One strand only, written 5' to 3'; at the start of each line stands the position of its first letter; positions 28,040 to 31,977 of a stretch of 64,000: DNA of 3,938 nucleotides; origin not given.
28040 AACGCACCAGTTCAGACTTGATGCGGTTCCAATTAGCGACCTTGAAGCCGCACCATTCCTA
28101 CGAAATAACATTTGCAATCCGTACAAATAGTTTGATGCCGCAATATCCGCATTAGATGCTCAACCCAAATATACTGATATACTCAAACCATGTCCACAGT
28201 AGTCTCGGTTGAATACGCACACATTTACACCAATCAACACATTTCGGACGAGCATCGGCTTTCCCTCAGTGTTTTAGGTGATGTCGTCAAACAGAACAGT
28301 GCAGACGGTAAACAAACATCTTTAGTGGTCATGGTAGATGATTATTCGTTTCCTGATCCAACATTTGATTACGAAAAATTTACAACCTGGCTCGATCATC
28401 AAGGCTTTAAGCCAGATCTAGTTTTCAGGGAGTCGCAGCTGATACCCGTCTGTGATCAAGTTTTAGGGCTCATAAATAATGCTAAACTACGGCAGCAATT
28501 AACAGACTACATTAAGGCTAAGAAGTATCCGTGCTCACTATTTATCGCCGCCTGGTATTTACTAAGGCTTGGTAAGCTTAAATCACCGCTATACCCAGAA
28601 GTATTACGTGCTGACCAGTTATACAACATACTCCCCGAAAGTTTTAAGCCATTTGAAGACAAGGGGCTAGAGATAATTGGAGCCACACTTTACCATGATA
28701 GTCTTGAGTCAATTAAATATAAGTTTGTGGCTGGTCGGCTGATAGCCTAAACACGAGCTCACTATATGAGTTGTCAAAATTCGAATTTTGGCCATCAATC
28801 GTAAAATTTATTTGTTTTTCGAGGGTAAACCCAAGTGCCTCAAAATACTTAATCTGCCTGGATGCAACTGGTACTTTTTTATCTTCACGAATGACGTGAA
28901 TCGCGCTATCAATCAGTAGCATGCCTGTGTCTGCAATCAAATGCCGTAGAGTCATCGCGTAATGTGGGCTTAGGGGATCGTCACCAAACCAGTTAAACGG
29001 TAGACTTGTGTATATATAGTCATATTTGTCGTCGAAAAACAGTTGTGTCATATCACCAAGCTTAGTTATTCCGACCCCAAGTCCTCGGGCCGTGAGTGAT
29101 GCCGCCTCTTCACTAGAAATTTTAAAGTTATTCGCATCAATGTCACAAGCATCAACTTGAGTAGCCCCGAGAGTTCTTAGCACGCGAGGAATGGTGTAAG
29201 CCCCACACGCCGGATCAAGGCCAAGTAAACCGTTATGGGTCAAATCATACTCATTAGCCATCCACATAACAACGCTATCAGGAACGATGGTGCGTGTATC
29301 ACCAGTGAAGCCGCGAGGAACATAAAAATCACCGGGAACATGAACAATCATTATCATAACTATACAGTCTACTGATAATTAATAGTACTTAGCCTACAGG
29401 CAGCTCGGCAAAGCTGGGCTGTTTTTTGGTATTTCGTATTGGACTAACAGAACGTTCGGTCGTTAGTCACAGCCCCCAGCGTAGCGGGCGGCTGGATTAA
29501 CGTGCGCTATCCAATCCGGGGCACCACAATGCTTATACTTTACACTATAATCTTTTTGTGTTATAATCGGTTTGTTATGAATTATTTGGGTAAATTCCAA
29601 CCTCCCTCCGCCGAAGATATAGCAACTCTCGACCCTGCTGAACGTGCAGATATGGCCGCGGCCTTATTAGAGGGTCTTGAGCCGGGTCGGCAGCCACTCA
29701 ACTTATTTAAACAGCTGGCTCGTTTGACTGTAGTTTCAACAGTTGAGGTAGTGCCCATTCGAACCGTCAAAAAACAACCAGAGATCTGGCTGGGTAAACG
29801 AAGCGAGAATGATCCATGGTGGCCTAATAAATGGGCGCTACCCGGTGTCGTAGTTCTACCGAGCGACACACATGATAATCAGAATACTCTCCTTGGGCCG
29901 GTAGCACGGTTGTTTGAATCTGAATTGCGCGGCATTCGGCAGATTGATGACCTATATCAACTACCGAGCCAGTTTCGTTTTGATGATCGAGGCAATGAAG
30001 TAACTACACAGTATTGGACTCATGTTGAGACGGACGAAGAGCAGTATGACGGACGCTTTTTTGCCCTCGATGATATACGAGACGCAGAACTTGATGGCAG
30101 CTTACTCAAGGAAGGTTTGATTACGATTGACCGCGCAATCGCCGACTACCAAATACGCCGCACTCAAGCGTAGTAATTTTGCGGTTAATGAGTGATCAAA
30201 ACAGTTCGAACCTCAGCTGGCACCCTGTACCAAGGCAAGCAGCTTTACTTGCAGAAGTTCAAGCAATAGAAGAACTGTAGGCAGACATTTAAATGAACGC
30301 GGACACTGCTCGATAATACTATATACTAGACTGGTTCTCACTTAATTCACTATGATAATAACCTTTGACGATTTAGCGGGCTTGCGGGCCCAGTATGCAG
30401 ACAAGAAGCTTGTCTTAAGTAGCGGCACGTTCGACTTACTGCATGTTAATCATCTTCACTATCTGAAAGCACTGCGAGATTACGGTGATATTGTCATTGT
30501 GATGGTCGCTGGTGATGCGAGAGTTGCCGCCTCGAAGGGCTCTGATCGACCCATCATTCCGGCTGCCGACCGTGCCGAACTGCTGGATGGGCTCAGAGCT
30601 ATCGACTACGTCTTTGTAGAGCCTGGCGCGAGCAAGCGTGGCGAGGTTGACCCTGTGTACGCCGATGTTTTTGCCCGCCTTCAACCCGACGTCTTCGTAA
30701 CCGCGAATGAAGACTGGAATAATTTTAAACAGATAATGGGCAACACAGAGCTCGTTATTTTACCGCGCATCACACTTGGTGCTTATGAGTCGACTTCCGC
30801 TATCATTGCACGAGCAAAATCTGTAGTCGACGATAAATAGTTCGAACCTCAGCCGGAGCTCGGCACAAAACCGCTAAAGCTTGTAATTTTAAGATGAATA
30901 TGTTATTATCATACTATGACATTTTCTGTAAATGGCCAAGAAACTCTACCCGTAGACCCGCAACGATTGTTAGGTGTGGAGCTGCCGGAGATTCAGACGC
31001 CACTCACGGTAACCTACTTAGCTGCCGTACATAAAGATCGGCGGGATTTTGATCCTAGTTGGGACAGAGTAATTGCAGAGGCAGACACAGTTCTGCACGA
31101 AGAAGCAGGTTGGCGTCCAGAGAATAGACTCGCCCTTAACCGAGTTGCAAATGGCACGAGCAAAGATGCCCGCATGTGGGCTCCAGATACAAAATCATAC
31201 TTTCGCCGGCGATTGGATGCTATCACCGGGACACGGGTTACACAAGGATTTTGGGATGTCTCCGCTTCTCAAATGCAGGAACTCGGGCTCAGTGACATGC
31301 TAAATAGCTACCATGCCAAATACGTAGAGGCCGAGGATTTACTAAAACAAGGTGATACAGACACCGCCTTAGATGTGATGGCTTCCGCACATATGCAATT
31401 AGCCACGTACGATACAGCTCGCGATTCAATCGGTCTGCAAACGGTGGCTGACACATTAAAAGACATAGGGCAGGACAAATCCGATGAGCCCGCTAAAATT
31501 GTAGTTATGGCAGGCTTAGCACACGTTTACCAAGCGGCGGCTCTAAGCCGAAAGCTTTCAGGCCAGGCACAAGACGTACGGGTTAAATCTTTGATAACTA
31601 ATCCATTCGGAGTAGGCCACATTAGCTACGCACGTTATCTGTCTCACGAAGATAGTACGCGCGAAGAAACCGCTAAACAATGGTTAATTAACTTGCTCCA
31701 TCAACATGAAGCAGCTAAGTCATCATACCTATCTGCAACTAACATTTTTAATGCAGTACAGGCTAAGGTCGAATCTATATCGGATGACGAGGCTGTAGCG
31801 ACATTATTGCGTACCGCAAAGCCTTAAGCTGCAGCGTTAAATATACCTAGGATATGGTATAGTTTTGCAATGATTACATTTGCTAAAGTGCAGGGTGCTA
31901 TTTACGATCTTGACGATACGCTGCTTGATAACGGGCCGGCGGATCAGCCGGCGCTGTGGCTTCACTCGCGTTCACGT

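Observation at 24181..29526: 5.3-kb AT-rich island bounded by an 18-bp direct repeat of the tRNA-Arg 3' end, without an integrase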

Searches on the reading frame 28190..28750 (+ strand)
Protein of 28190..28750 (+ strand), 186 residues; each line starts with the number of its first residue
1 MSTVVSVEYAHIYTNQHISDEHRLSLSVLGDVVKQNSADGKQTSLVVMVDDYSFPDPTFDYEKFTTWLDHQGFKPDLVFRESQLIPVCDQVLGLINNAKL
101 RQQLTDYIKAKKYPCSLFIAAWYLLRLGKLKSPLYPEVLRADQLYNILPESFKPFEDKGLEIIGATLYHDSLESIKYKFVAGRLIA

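Call 7: search_protein_families(library=pfam, proteins=[window:28190-28750:+], max_evalue=0.1)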
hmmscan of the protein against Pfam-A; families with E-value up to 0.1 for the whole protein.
window:28190-28750:+ (186 aa): 0 families

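Call 8: search_protein_families(library=padloc, proteins=[window:28190-28750:+], max_evalue=0.1)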
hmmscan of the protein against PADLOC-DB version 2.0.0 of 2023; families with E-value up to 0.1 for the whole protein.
window:28190-28750:+ (186 aa): 0 families

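Call 15: search_protein_families(library=phrogs, proteins=[window:28190-28750:+], max_evalue=0.1)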
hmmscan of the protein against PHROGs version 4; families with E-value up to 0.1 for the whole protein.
window:28190-28750:+ (186 aa): 0 families

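Call 16: search_protein_families(library=ncbifam, proteins=[window:28190-28750:+], max_evalue=0.1)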
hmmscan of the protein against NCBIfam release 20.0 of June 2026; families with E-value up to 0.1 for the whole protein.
window:28190-28750:+ (186 aa): 1 family
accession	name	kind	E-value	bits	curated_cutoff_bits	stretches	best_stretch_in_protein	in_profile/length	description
NF040566.1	SCO2522_fam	equivalog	0.009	15.5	200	0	110-132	195-217/314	SCO2522 family protein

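Call 64: search_protein_representatives(protein=window:28190-28750:+)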
Query: 186 residues. Proteins with E-value up to 0.001 (for the whole library): 310; up to 1e-10: 158; up to 1e-30: 14. The best 150 are listed.
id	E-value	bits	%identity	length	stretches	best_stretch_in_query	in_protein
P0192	1.5e-58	213.9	53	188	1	5-185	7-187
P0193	8.6e-43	162.6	45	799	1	5-183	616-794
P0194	1.5e-42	161.8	54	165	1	48-183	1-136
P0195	8.0e-41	156.1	48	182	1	4-183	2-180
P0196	2.4e-40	154.6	47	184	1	5-183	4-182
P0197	2.7e-37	144.6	43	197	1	3-181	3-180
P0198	1.2e-34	136.0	64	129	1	3-109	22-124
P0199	1.3e-34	135.9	39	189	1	5-181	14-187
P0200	5.1e-34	134.0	41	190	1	5-176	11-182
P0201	1.9e-33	132.1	41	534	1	6-178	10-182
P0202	1.8e-32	128.9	75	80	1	44-122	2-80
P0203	2.7e-32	128.4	55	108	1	80-185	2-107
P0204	3.2e-32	128.1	50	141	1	6-132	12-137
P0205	1.0e-30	123.2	61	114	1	5-107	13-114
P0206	4.7e-30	121.0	40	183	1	1-180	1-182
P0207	7.3e-30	120.4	46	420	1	5-166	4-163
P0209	3.8e-28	114.8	39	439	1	6-179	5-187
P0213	4.1e-26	108.2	38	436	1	6-179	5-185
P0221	6.0e-24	101.2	36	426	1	2-180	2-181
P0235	4.1e-21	91.9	34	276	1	6-174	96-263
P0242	6.5e-20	88.0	35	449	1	4-178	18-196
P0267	3.6e-17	79.1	34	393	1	6-179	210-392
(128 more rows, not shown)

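Call 66: search_protein_families(library=pfam, proteins=[P0193, P0201, P0207, P0209, P0213, P0221, P0242, P0267, P0235, P0192], max_evalue=0.001)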
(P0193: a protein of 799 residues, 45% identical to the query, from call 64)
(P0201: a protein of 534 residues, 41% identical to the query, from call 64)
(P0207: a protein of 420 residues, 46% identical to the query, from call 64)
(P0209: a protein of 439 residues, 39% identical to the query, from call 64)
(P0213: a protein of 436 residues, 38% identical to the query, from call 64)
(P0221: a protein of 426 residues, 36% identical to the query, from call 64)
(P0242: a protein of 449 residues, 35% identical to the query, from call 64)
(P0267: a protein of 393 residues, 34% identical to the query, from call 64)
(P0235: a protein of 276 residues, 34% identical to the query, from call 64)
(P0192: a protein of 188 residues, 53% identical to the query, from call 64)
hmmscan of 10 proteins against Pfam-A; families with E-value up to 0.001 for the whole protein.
P0193 (799 aa): 1 family
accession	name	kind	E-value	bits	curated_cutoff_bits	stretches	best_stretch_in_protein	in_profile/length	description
PF01234.23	NNMT_PNMT_TEMT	-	1.2e-12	48.1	25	1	342-585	11-259/261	NNMT/PNMT/TEMT family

P0201 (534 aa): 3 families
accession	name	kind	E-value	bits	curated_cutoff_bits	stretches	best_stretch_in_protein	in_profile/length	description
PF00583.31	Acetyltransf_1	-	1.3e-09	38.8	20.7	1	253-356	26-116/116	Acetyltransferase (GNAT) family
PF08445.16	FR47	-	6e-05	23.4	22.1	1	289-359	11-80/86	FR47-like protein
PF13508.13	Acetyltransf_7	-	0.00038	21.2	27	0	263-356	6-82/84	Acetyltransferase (GNAT) domain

P0207 (420 aa): 0 families

P0209 (439 aa): 1 family
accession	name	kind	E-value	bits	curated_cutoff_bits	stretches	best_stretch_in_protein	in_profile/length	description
PF01234.23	NNMT_PNMT_TEMT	-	9.4e-14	51.7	25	1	198-414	13-235/261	NNMT/PNMT/TEMT family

P0213 (436 aa): 1 family
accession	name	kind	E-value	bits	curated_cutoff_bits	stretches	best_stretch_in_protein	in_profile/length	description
PF01234.23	NNMT_PNMT_TEMT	-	6.1e-18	65.4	25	1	196-433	13-260/261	NNMT/PNMT/TEMT family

P0221 (426 aa): 3 families
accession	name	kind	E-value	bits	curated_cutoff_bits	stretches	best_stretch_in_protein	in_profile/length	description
PF01234.23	NNMT_PNMT_TEMT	-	1.1e-12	48.1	25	1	309-425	144-261/261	NNMT/PNMT/TEMT family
PF08241.18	Methyltransf_11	-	0.00029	21.9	21.2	0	309-361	47-95/95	Methyltransferase domain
PF08242.18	Methyltransf_12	-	0.00066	20.8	30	0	310-359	53-98/98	Methyltransferase domain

P0242 (449 aa): 1 family
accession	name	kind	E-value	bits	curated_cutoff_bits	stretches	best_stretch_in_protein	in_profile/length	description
PF01234.23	NNMT_PNMT_TEMT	-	1.1e-11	44.8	25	1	204-410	9-224/261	NNMT/PNMT/TEMT family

P0267 (393 aa): 0 families

P0235 (276 aa): 0 families

P0192 (188 aa): 0 families

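Call 74: predict_structure(alignment_id=A4)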
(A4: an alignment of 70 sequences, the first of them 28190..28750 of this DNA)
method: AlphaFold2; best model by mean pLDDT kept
length: 186 residues; sequences in the alignment: 70
mean_pLDDT: 96.8   pTM: 0.92
mean pLDDT of the five models: 96.8, 96.8, 96.7, 96.6, 96.6
residues with pLDDT >= 90: 179; 70-90: 6; 50-70: 1; < 50: 0
segments of 3 or more residues with pLDDT < 50: none
pLDDT, mean of each block of 10 residues (from residue 1): 93 96 97 97 98 96 98 98 98 98 98 98 99 98 98 97 98 98 78
secondary structure, 60 per line:
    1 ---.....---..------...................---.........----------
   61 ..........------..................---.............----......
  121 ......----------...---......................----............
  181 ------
elements in order: E4-8 H20-38 E42-50 H61-70 E77-80 H81-94 H98-110 H115-126 E143-149 H150-164 H169-174 E175-180

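Call 78: fold_search(model_id=the predicted structure, library=pdb)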
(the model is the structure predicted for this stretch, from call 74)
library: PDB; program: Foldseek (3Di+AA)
matches with E <= 10: 1437; with E <= 0.001: 5
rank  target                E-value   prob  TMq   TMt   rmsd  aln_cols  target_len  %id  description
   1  2zue_A                2.1e-04  1.00  0.65  0.21   7.6       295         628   12  Crystal structure of Pyrococcus horikoshii arginyl-tRNA synthetase complexed with tRNA(Arg) and an ATP analog (ANP) (released 2009-08-18)
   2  1iq0                  3.2e-04  1.00  0.64  0.22  10.9       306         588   12  THERMUS THERMOPHILUS ARGINYL-TRNA SYNTHETASE (released 2001-11-28)
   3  3fnr                  4.1e-04  1.00  0.64  0.29   7.1       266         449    8  CRYSTAL STRUCTURE OF PUTATIVE ARGINYL T-RNA SYNTHETASE FROM Campylobacter jejuni; (released 2009-01-27)
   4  1f7u_A                4.6e-04  1.00  0.64  0.22   7.1       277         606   10  CRYSTAL STRUCTURE OF THE ARGINYL-TRNA SYNTHETASE COMPLEXED WITH THE TRNA(ARG) AND L-ARG (released 2001-06-27)
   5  8ixq_A                5.3e-04  1.00  0.47  0.24   6.4       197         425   10  Structure of glycosyltransferase LmbT in complex with GDP and ergothioneine (released 2024-04-03)
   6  8il0                  1.4e-03  1.00  0.49  0.25   6.3       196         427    9  Crystal structure of LmbT from Streptomyces lincolnensis NRRL ISP-5355 (released 2023-09-20)
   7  8ixp_C                2.0e-03  0.99  0.44  0.23   6.9       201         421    9  Apo structure of glycosyltransferase LmbT wild type (released 2024-04-03)
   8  1li7_B                2.2e-03  1.00  0.51  0.28   8.0       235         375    8  Crystal Structure of Cysteinyl-tRNA Synthetase with Cysteine Substrate Bound (released 2002-04-26)
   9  5nfh_B                2.4e-03  1.00  0.41  0.16   3.7       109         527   14  Trypanosoma brucei methionyl-tRNA synthetase in complex with a quinazolinone inhibitor (released 2017-10-11)
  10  8ixq_C                2.4e-03  1.00  0.48  0.25   6.2       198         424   10  Structure of glycosyltransferase LmbT in complex with GDP and ergothioneine (released 2024-04-03)
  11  7wak                  2.6e-03  0.97  0.45  0.20  12.1       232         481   10  Glutamyl-tRNA synthetase from Plasmodium falciparum (PfERS) in complex with ADP (released 2022-12-21)
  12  3sp1_A                4.6e-03  0.99  0.56  0.28   7.1       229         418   12  Crystal structure of cysteinyl-tRNA synthetase (cysS) from Borrelia burgdorferi (released 2011-08-17)
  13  4jfa_A                5.6e-03  0.94  0.42  0.26   6.9       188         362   11  Crystal Structure of Plasmodium falciparum Tryptophanyl-tRNA synthetase (released 2014-01-29)
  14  7wpt                  6.0e-03  0.99  0.56  0.25   8.4       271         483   11  Methionyl-tRNA synthetase from Staphylococcus aureus complexed with a fragment M2-80 and ATP (released 2022-04-27)
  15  4jfa_D                6.0e-03  0.96  0.46  0.28   6.3       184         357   12  Crystal Structure of Plasmodium falciparum Tryptophanyl-tRNA synthetase (released 2014-01-29)
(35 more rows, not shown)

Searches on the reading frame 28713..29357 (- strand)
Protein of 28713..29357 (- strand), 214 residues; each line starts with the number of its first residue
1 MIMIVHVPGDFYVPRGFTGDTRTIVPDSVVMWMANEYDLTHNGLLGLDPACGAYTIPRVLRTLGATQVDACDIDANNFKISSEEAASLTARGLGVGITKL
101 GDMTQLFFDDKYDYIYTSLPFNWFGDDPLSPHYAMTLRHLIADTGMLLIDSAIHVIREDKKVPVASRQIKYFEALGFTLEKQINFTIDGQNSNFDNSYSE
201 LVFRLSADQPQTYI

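Call 7: search_protein_families(library=pfam, proteins=[window:28713-29357:-], max_evalue=0.1)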
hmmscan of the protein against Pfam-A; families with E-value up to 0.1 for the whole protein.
window:28713-29357:- (214 aa): 1 family
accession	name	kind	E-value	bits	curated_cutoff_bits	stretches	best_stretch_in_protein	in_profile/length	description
PF13649.12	Methyltransf_25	-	0.0054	17.8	27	1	47-136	2-89/97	Methyltransferase domain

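Call 8: search_protein_families(library=padloc, proteins=[window:28713-29357:-], max_evalue=0.1)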
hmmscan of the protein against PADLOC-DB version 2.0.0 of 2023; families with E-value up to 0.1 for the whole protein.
window:28713-29357:- (214 aa): 2 families
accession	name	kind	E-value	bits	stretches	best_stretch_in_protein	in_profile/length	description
PDLC04134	mad2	-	3.1e-10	37.5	1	23-187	273-427/492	mads_2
PDLC03248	MTase_II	-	0.019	11.7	1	25-115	14-89/521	Type II methyltransferase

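Call 15: search_protein_families(library=phrogs, proteins=[window:28713-29357:-], max_evalue=0.1)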
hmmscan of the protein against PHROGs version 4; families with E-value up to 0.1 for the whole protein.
window:28713-29357:- (214 aa): 0 families

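Call 16: search_protein_families(library=ncbifam, proteins=[window:28713-29357:-], max_evalue=0.1)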
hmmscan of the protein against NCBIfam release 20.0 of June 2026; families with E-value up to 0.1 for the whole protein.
window:28713-29357:- (214 aa): 1 family
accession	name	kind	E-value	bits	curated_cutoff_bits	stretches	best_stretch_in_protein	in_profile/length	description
TIGR02072.1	BioC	equivalog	0.08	12.7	184.95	1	47-127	39-113/244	malonyl-ACP O-methyltransferase BioC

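Call 77: search_solved_structures(query=window:28713-29357:-, max_evalue=1)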
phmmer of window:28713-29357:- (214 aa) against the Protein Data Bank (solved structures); distinct sequences matched with E-value up to 1: 0.

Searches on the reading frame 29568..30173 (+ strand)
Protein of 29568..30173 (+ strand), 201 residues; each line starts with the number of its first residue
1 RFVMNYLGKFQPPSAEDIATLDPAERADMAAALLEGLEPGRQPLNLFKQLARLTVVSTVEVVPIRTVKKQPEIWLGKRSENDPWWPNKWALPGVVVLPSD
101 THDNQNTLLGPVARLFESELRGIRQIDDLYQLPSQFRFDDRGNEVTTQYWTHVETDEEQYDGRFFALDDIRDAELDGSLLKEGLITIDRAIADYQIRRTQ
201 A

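Call 7: search_protein_families(library=pfam, proteins=[window:29568-30173:+], max_evalue=0.1)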
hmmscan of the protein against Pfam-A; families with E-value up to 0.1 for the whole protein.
window:29568-30173:+ (201 aa): 1 family
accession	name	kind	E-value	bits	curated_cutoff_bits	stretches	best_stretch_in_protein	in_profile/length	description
PF14815.12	NUDIX_4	-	0.0097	16.1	35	1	69-174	8-102/113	NUDIX domain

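Call 11: find_encoding_contigs(protein=window:29577-30173:+, flank=10000, max_places=10)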
Protein window:29577-30173:+ (198 aa): 1 contig read that carries it; 1 place shown.
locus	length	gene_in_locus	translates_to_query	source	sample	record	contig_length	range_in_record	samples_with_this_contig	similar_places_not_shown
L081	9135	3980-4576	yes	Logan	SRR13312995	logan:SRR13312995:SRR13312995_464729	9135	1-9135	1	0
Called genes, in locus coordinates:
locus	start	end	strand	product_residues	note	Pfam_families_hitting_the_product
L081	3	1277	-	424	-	?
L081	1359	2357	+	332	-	-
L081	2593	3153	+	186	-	-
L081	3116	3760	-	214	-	-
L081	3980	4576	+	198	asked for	-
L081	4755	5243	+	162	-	PF01467:CTP_transf_like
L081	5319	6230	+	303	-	-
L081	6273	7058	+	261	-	PF00702:Hydrolase, PF13419:HAD_2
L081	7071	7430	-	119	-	-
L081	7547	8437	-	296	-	PF00702:Hydrolase, PF05116:S6PP (faint), PF08282:Hydrolase_3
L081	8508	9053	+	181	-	PF01725:Ham1p_like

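Call 16: search_protein_families(library=ncbifam, proteins=[window:29577-30173:+], max_evalue=0.1)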
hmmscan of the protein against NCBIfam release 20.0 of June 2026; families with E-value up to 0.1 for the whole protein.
window:29577-30173:+ (198 aa): 0 families

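Call 28: find_related_loci(query=window:29577-30173:+, collection=metagenome_contigs, flank=10000)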
Query window:29577-30173:+ (198 aa) in metagenome_contigs; peptide patterns used: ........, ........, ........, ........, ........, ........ (x = any residue, [..] = any of these).
275 stretches matched a pattern, but none encodes a relative of the query by tblastn (E <= 1e-3).

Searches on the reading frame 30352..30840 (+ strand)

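Call 7: search_protein_families(library=pfam, proteins=[window:30352-30840:+], max_evalue=0.1)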
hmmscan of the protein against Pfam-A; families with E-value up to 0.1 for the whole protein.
window:30352-30840:+ (162 aa): 1 family
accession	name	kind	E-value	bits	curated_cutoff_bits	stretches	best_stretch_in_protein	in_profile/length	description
PF01467.32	CTP_transf_like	-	2.5e-14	54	21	1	25-141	4-118/133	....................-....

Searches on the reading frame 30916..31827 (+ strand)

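Call 7: search_protein_families(library=pfam, proteins=[window:30916-31827:+], max_evalue=0.1)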
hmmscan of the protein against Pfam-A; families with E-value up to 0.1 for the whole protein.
window:30916-31827:+ (303 aa): 2 families
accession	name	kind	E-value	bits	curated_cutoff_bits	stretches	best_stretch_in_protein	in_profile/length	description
PF22797.1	SlpA_D2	-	0.046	14.7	24.5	0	104-174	1-70/102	SlpA domain II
PF07721.20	TPR_4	-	0.064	14.4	27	0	133-155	2-24/26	Tetratricopeptide repeat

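Call 16: search_protein_families(library=ncbifam, proteins=[window:30916-31827:+], max_evalue=0.1)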
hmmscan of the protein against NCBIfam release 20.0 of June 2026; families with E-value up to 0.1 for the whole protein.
window:30916-31827:+ (303 aa): 0 families
